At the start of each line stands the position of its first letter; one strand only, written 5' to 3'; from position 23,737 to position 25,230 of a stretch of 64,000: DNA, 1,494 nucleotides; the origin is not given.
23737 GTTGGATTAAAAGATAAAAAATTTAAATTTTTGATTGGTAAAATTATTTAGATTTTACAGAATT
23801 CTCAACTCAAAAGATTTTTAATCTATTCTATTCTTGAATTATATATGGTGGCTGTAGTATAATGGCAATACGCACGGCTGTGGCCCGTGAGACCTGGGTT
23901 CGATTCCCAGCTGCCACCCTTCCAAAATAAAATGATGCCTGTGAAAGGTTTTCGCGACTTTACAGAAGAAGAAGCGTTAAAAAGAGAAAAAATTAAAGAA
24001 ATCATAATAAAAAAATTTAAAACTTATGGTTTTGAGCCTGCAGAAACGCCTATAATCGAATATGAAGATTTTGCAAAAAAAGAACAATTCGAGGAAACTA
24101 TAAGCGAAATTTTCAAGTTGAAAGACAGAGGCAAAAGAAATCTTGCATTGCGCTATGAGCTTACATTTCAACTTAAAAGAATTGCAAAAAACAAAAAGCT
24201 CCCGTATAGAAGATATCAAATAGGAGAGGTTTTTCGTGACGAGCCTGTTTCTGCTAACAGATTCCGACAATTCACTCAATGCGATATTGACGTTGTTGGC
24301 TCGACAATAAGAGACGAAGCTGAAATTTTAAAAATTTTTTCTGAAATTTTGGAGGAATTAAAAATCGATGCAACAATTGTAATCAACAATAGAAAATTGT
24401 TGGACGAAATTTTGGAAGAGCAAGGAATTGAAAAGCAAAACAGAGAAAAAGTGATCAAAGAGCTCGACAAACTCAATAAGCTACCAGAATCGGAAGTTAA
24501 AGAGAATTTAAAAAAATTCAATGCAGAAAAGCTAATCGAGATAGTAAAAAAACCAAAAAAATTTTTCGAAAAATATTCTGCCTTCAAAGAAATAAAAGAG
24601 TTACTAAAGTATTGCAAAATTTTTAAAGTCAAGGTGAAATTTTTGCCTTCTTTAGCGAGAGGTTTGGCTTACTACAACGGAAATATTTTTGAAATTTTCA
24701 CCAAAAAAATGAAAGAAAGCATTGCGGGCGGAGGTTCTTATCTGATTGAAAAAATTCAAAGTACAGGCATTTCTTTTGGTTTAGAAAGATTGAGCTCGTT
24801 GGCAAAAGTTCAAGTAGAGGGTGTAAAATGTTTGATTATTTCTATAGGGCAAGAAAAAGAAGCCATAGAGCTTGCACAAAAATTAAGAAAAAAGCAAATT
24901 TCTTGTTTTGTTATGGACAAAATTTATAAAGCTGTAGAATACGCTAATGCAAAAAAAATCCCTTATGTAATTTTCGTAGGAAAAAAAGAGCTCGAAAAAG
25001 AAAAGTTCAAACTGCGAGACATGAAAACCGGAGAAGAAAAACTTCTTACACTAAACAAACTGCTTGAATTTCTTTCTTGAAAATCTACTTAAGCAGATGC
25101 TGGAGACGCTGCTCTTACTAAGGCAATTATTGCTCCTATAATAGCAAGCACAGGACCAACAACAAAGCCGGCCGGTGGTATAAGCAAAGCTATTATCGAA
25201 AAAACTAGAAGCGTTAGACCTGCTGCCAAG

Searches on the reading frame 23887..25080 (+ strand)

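Call 5: search_protein_families(library=pfam, proteins=[window:23887-25080:+], max_evalue=0.001)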
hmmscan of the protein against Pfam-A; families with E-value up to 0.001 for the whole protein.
window:23887-25080:+ (397 aa): 5 families
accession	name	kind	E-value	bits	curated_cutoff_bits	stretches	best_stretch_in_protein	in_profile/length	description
PF13393.11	tRNA-synt_His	-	1.9e-39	136.2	25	1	21-302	1-308/308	Histidyl-tRNA synthetase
PF03129.25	HGTP_anticodon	-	1.1e-13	51.6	21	1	314-396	1-91/94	Anticodon binding domain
PF01409.25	tRNA-synt_2d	-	1e-06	28.8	19.8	1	34-156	20-151/246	tRNA synthetases class II core domain (F)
PF00587.30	tRNA-synt_2b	-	3.2e-06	27.8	29.3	1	76-168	1-104/179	tRNA synthetase class II core domain (G, H, P, S and T)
PF00152.25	tRNA-synt_2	-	5e-06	26.2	25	1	28-219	20-168/308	tRNA synthetases class II (D, K and N)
